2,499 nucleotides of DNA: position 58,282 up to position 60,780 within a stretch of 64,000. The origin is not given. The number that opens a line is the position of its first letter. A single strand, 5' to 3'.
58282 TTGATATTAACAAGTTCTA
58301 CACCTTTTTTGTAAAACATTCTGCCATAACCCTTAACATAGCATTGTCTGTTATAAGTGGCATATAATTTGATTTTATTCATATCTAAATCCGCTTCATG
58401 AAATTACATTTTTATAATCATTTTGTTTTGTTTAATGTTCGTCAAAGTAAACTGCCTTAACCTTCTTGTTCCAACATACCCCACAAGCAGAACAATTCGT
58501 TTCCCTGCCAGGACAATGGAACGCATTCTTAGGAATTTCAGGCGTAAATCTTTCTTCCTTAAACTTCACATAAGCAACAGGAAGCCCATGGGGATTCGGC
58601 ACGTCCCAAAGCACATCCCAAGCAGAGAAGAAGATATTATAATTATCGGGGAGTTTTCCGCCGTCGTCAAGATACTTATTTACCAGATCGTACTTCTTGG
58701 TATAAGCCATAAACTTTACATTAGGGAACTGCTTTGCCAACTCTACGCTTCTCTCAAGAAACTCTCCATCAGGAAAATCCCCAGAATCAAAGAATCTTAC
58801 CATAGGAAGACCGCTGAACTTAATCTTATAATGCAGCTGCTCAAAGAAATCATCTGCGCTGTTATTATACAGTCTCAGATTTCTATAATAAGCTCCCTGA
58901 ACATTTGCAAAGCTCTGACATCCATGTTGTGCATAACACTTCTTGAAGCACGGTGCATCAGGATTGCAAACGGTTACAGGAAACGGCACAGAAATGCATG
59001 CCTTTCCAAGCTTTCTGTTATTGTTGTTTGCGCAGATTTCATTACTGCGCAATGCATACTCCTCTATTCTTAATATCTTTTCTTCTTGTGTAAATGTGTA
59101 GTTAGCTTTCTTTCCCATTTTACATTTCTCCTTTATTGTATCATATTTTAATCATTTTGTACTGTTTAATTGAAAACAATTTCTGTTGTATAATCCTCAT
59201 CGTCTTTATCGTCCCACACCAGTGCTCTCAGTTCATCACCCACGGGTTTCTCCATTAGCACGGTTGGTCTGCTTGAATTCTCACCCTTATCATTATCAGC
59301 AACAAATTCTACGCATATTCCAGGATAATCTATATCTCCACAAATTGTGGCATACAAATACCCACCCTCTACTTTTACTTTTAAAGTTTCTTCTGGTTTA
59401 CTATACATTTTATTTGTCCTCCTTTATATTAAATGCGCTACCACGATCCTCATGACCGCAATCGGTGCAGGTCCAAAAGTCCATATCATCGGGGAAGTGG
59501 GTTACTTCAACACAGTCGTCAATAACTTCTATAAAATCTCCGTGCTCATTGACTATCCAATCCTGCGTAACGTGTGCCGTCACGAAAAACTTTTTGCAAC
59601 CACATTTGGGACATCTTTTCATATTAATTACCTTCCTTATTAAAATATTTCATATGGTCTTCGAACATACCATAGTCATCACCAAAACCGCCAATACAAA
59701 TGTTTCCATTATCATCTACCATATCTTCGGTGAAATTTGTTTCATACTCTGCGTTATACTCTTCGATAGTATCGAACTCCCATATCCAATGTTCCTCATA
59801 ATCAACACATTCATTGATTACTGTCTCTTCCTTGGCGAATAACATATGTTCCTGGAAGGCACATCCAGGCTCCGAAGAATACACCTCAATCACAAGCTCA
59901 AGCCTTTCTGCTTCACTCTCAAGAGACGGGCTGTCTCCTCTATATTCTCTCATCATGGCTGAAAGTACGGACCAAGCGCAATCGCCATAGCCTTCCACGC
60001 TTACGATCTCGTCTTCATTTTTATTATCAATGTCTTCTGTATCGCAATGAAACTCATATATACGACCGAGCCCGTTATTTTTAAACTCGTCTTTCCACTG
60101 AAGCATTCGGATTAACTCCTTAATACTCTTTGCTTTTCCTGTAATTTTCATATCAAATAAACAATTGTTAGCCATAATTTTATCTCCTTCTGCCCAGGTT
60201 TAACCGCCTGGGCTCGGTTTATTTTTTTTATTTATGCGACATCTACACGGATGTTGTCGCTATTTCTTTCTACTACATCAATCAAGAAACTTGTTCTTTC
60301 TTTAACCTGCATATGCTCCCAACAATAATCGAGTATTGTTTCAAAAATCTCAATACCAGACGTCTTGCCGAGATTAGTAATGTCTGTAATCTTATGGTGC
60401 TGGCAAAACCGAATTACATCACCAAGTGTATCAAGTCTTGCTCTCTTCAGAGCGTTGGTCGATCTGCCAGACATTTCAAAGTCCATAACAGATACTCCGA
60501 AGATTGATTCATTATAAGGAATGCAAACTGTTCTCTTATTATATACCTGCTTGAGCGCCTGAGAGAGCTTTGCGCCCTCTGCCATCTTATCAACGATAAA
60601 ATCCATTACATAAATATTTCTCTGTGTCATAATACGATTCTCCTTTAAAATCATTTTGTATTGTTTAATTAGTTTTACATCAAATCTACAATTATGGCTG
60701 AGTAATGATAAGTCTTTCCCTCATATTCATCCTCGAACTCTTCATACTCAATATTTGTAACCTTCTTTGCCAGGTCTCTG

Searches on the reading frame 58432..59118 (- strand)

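Call 69: search_protein_families(library=pfam, max_evalue=0.01, proteins=[window:58432-59118:-])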
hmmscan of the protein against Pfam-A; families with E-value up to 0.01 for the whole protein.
window:58432-59118:- (228 aa): 1 family
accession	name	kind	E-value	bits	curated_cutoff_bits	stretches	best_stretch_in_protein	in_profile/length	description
PF17338.8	GP88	-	9.2e-22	78.5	24.4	1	48-217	35-229/230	Gene product 88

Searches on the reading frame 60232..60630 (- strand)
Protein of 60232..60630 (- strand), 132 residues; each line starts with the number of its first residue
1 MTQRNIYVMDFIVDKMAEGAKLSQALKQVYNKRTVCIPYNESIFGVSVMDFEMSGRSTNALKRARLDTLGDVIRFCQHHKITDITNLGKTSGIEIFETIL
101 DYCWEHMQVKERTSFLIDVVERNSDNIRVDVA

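Call 21: search_protein_families(library=pfam, max_evalue=0.1, proteins=[window:60232-60630:-])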
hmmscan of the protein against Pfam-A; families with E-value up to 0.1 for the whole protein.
window:60232-60630:- (132 aa): 2 families
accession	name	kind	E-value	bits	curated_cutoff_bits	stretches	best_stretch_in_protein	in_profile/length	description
PF03118.21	RNA_pol_A_CTD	-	2.3e-08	34.1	23.8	1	45-98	12-64/67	Bacterial RNA polymerase, alpha chain C terminal domain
PF24254.1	DUF7455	-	0.091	12.7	27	0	59-80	13-33/54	Domain of unknown function (DUF7455)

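Call 22: search_protein_families(library=phrogs, max_evalue=0.01, proteins=[window:60232-60630:-])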
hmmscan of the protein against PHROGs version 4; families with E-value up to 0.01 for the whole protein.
window:60232-60630:- (132 aa): 0 families

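Call 38: search_solved_structures(query=window:60232-60630:-, max_evalue=1, show_alignments=3)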
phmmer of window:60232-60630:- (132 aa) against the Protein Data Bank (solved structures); distinct sequences matched with E-value up to 1: 34.
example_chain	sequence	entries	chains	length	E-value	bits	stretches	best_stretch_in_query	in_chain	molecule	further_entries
9n9p_A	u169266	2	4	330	0.00016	25.1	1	43-101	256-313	DNA-directed RNA polymerase subunit alpha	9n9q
6wmp_A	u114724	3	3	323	0.0044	20.4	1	46-101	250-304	DNA-directed RNA polymerase subunit alpha 1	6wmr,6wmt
8gzg_A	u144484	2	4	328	0.0081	19.6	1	46-99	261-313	DNA-directed RNA polymerase subunit alpha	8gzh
8syi_A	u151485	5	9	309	0.013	18.9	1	47-99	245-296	DNA-directed RNA polymerase subunit alpha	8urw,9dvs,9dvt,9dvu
8i23_A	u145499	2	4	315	0.066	16.7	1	40-95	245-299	DNA-directed RNA polymerase subunit alpha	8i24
3ihq_B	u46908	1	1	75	0.082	16.3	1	41-95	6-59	DNA-directed RNA polymerase subunit alpha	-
1z3e_B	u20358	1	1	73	0.089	16.2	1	41-95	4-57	DNA-directed RNA polymerase alpha chain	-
3gfk_B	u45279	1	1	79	0.09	16.2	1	40-95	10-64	DNA-directed RNA polymerase subunit alpha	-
6b6h_I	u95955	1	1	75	0.1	16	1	48-99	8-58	DNA-directed RNA polymerase subunit alpha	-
1lb2_B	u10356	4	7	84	0.11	16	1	47-99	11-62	DNA-directed RNA polymerase alpha chain | DNA-directed RNA polymerase subunit alpha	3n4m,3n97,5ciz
3k4g_A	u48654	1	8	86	0.11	15.9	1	47-99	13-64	DNA-directed RNA polymerase subunit alpha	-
8dkc_A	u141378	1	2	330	0.12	15.9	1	50-99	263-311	DNA-directed RNA polymerase subunit alpha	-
1xs9_D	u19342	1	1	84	0.12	15.8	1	47-99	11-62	DNA-directed RNA polymerase alpha chain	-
1coo_A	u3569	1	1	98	0.14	15.6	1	47-99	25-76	RNA POLYMERASE ALPHA SUBUNIT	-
2jzb_A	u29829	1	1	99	0.14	15.5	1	47-99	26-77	DNA-directed RNA polymerase subunit alpha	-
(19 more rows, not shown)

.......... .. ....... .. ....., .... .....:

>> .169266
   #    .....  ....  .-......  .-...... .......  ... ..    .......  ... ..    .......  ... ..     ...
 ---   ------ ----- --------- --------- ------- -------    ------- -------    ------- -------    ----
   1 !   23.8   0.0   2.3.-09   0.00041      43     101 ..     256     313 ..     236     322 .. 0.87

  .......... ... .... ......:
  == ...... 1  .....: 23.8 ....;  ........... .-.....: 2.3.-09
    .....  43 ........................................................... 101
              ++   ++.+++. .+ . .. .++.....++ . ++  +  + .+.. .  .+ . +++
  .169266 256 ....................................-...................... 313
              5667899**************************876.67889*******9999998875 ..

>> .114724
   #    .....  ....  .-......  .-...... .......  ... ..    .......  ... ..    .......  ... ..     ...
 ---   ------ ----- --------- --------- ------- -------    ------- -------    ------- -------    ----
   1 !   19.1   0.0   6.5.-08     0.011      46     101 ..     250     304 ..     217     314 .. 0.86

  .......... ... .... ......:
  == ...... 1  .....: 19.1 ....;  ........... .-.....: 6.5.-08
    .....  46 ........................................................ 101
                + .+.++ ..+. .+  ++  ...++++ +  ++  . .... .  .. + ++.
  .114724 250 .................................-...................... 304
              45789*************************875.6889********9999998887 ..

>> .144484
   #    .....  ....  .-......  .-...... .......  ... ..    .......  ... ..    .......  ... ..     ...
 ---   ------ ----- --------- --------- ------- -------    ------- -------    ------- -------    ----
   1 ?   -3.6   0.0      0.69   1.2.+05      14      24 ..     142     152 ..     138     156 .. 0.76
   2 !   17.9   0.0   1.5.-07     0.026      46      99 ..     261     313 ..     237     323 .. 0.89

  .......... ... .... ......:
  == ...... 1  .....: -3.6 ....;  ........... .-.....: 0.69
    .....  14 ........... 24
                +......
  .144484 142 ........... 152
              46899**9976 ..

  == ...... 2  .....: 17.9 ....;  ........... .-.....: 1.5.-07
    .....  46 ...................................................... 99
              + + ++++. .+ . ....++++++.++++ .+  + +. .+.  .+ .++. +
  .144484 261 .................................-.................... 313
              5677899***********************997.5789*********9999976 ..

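Call 61: search_dna_similar(query=window:60232-60630:-, collection=phages, mode=protein, max_evalue=0.001, max_rows=20)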
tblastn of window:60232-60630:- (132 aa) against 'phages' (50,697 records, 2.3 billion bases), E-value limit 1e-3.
No match.

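Call 62: find_homologous_proteins(query=window:60232-60630:-, max_evalue=0.001)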
Query window:60232-60630:- (132 aa): 108 proteins with E <= 0.001 among 110 candidates.
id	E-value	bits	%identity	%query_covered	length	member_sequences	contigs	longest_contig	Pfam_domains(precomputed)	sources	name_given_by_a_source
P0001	9.8e-80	283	97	100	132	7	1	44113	PF03118.22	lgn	-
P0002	4.5e-54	200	72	100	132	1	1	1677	PF03118.22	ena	-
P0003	3.7e-53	197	73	98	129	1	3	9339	PF03118.22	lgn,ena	-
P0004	4.7e-52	193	70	100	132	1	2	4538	PF03118.22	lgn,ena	-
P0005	1.2e-51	192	69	99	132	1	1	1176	PF03118.22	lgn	-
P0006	1.6e-51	191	67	100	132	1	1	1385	PF03118.22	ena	-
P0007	2.0e-51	191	68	100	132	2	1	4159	PF03118.22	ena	-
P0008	2.6e-51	191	68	100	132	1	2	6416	PF03118.22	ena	-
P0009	2.7e-51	191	66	99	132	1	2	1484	-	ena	-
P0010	2.7e-51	191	69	96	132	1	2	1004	PF03118.22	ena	-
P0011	3.7e-51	190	69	100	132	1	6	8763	PF03118.22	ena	-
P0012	4.3e-51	190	67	100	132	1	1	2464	PF03118.22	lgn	-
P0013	5.1e-51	190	67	100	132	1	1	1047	PF03118.22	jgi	jgi:DNA-directed RNA polymerase alpha subunit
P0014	9.4e-51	189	69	100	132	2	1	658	PF03118.22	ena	-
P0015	9.6e-51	189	67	100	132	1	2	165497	PF03118.22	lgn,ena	-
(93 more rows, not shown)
